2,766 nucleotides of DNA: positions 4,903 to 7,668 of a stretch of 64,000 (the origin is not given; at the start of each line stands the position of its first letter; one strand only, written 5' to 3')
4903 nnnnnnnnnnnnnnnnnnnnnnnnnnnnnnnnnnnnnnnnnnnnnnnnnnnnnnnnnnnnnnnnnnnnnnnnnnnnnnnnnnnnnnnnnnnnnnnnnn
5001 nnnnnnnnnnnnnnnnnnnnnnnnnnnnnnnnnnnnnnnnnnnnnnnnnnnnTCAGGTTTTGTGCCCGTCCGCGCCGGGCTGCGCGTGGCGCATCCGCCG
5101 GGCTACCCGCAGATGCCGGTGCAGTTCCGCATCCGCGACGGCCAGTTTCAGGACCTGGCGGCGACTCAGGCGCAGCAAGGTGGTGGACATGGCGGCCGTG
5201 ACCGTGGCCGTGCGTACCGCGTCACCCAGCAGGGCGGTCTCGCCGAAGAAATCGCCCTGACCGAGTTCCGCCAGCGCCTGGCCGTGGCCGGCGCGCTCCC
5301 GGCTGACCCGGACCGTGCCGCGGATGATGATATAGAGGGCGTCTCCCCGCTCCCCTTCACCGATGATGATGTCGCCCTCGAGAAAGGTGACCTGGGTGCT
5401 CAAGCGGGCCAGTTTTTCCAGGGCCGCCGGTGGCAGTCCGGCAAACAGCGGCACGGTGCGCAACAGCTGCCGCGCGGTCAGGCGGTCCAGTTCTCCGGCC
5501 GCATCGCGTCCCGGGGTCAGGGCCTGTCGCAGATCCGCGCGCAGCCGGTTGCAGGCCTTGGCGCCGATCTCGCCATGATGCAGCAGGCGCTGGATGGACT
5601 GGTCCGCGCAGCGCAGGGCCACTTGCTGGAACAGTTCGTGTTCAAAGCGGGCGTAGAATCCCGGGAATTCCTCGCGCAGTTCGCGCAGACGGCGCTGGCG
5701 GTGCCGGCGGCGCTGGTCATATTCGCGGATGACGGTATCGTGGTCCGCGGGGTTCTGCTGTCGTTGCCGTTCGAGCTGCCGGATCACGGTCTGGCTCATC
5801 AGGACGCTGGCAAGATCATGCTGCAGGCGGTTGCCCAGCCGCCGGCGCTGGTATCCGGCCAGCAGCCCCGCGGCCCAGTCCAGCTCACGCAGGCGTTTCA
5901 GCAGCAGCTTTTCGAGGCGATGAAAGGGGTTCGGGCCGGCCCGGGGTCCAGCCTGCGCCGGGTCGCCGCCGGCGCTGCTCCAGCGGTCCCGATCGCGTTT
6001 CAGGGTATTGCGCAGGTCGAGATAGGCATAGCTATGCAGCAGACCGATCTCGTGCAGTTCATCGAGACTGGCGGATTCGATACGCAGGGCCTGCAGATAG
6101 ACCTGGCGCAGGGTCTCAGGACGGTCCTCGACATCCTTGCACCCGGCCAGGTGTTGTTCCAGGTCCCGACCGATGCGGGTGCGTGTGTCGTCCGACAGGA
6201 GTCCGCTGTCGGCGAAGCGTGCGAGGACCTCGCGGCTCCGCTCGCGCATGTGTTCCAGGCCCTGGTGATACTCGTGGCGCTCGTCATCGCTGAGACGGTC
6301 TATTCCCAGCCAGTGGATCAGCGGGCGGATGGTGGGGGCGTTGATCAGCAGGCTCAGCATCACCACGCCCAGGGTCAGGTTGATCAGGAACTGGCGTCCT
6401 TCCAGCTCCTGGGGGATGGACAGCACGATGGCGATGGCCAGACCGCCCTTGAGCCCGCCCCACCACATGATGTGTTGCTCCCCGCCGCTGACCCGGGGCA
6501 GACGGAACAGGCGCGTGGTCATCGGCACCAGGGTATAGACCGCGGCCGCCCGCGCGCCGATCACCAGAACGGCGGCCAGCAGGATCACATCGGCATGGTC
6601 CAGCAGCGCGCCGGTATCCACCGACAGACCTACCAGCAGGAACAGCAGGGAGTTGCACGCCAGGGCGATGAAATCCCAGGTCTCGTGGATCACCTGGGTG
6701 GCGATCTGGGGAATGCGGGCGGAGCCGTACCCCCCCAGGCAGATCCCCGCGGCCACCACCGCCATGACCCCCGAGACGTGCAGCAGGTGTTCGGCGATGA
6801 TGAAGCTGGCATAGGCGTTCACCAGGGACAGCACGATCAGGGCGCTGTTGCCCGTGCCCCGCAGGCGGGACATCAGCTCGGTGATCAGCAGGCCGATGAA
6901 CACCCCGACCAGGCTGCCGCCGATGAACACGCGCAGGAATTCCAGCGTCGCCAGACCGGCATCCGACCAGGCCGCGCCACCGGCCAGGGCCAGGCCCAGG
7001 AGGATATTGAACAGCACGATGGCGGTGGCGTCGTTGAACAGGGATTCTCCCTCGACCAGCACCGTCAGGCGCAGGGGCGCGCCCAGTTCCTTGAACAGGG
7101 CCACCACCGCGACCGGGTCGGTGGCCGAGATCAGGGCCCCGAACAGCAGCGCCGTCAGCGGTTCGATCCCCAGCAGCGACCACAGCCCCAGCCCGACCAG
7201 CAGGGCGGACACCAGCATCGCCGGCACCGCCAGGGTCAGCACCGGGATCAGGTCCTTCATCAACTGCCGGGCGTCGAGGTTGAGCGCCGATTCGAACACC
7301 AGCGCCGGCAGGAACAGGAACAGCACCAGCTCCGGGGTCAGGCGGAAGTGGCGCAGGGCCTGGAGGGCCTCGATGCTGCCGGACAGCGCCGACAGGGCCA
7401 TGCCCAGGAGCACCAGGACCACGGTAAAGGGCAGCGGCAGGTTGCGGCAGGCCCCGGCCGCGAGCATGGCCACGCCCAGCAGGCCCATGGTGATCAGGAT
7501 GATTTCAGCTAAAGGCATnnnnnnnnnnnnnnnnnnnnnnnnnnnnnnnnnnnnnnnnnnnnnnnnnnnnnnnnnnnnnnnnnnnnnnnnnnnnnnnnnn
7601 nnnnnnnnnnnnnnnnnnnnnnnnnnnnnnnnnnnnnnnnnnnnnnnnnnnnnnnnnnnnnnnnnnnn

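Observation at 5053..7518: Na+/H+ antiporter (NhaP/CPA1) fused to a C-terminal cyclic-nucleotide-binding domain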

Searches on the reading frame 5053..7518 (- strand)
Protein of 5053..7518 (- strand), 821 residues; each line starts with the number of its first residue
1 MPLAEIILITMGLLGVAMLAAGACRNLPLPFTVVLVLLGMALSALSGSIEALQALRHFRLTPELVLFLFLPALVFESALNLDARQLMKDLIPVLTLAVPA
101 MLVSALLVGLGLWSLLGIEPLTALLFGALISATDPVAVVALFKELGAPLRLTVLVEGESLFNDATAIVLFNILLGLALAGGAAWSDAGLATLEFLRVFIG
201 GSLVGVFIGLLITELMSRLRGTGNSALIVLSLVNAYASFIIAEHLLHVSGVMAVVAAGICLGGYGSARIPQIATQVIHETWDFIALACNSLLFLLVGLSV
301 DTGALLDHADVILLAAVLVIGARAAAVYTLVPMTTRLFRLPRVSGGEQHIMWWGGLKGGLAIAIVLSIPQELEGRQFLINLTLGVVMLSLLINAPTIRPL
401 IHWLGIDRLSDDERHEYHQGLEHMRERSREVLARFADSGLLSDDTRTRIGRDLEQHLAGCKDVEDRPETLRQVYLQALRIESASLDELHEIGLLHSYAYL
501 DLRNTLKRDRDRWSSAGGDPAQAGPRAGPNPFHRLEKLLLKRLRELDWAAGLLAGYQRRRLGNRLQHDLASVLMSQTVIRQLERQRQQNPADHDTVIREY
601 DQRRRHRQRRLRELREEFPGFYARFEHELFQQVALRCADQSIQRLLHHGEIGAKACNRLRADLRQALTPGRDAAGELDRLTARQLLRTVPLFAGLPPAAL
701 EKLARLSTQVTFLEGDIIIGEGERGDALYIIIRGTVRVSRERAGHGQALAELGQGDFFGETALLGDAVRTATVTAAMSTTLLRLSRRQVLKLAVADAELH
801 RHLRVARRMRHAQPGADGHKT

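Call 3: search_protein_families(library=pfam, proteins=[window:5053-7518:-], max_evalue=1)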
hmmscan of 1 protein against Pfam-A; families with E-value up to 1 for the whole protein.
window:5053-7518:- (821 aa): 2 families
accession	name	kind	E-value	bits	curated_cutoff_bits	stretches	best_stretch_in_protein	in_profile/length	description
PF00999.27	Na_H_Exchanger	-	1.2e-60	205.8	26.2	1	17-402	4-374/375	Sodium/hydrogen exchanger, transmembrane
PF00027.35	cNMP_binding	-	2.3e-20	72.8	27.5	1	710-793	2-86/89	Cyclic nucleotide-binding domain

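Call 4: search_protein_families(library=ncbifam, proteins=[window:5053-7518:-], max_evalue=1)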
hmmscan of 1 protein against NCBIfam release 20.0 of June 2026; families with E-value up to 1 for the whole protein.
window:5053-7518:- (821 aa): 17 families
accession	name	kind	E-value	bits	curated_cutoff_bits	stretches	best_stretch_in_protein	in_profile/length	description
TIGR00831.1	a_cpa1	equivalog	1.8e-71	241.3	279.6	1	17-458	10-452/525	Na+/H+ antiporter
TIGR00840.1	b_cpa1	equivalog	6e-56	190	251.25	1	29-412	35-423/559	sodium/hydrogen exchanger 3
NF003716.0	PRK05326.1-3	equivalog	1.2e-32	113.1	355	1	4-426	5-409/499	potassium/proton antiporter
NF003715.0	PRK05326.1-2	equivalog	9.4e-27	93.5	309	1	5-411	6-396/595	potassium/proton antiporter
NF041163.2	encap_f2b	equivalog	1.9e-13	50.3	400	1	684-813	71-203/450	family 2B encapsulin nanocompartment shell protein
NF003714.0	PRK05326.1-1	equivalog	5.5e-12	44.8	471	1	5-397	8-383/577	potassium/proton antiporter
TIGR03896.1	cyc_nuc_ocin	subfamily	5.9e-12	45.6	161.05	1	683-799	136-254/317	bacteriocin-type transport-associated protein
NF058543.1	ActPatMycb56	equivalog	6.6e-10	38.3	460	1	691-807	3-119/317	acetyltransferase Pat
NF008732.0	PRK11753.1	equivalog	2.3e-08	33.7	266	1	700-811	16-131/214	cAMP-activated global transcriptional regulator CRP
NF006901.0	PRK09392.1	equivalog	4.4e-07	29.5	211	1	684-801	7-124/236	transcriptional activator FtrB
NF050806.1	TransRegFixKCaul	equivalog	3.2e-06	26.5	300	1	708-803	24-117/215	transcriptional regulator FixK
TIGR00844.1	c_cpa1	equivalog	1.8e-05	23.2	1236.05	1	71-210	80-224/810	sodium/hydrogen antiporter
NF010499.0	PRK13918.1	equivalog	6.6e-05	22.5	274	1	707-779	12-83/205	CRP/FNR family transcriptional regulator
NF007707.0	PRK10402.1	subfamily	0.00022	20.9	180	1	710-805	34-130/226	transcriptional regulator YeiL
NF052518.1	TransRegLdrP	equivalog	0.004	17.2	300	1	717-780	9-71/195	transcriptional regulator LdrP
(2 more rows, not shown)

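Call 5: search_solved_structures(query=window:5053-7518:-, max_evalue=0.01, show_alignments=2)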
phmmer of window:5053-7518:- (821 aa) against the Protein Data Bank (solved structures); distinct sequences matched with E-value up to 0.01: 200 (the best 60 are shown).
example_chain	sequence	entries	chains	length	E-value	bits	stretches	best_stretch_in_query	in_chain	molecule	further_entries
8xq8_A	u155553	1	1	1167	3.5e-53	184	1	15-434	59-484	Sperm-specific sodium proton exchanger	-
8xq7_A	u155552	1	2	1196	3.9e-53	183.8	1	15-434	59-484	Sperm-specific sodium proton exchanger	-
8u73_A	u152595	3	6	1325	4.7e-53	183.6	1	15-433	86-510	Sperm-specific sodium proton exchanger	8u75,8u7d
8xpq_A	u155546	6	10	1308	5.4e-53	183.4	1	15-433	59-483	Sperm-specific sodium proton exchanger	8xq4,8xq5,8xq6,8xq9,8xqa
8u6z_A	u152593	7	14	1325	5.6e-53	183.3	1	15-433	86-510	Sperm-specific sodium proton exchanger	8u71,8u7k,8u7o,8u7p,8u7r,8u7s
8otq_A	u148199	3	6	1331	5.8e-53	183.3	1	15-433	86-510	Sperm-specific sodium proton exchanger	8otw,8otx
8pd2_A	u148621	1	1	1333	5.8e-53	183.3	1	15-433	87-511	Sperm-specific sodium proton exchanger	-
8pcz_A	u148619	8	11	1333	5.8e-53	183.3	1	15-433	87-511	Sperm-specific sodium proton exchanger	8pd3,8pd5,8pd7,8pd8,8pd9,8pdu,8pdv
8j2m_A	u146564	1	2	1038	2.5e-48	168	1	14-415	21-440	Na+/H+ antiporter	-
8iwo_A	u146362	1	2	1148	3.7e-48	167.4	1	14-415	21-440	OsSOS1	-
7y3e_A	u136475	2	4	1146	8.4e-45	156.3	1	5-414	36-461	Sodium/hydrogen exchanger 7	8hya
8jd9_A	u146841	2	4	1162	8.8e-45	156.2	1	5-414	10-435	Sodium/hydrogen exchanger 7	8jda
7x2u_A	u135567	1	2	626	3.3e-36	127.9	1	29-412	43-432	Sodium/hydrogen exchanger 3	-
7dsx_B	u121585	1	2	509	1.2e-30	109.5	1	30-424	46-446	Sodium/hydrogen exchanger 1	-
7dsv_A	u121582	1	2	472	2.5e-30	108.4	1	30-424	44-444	Sodium/hydrogen exchanger 1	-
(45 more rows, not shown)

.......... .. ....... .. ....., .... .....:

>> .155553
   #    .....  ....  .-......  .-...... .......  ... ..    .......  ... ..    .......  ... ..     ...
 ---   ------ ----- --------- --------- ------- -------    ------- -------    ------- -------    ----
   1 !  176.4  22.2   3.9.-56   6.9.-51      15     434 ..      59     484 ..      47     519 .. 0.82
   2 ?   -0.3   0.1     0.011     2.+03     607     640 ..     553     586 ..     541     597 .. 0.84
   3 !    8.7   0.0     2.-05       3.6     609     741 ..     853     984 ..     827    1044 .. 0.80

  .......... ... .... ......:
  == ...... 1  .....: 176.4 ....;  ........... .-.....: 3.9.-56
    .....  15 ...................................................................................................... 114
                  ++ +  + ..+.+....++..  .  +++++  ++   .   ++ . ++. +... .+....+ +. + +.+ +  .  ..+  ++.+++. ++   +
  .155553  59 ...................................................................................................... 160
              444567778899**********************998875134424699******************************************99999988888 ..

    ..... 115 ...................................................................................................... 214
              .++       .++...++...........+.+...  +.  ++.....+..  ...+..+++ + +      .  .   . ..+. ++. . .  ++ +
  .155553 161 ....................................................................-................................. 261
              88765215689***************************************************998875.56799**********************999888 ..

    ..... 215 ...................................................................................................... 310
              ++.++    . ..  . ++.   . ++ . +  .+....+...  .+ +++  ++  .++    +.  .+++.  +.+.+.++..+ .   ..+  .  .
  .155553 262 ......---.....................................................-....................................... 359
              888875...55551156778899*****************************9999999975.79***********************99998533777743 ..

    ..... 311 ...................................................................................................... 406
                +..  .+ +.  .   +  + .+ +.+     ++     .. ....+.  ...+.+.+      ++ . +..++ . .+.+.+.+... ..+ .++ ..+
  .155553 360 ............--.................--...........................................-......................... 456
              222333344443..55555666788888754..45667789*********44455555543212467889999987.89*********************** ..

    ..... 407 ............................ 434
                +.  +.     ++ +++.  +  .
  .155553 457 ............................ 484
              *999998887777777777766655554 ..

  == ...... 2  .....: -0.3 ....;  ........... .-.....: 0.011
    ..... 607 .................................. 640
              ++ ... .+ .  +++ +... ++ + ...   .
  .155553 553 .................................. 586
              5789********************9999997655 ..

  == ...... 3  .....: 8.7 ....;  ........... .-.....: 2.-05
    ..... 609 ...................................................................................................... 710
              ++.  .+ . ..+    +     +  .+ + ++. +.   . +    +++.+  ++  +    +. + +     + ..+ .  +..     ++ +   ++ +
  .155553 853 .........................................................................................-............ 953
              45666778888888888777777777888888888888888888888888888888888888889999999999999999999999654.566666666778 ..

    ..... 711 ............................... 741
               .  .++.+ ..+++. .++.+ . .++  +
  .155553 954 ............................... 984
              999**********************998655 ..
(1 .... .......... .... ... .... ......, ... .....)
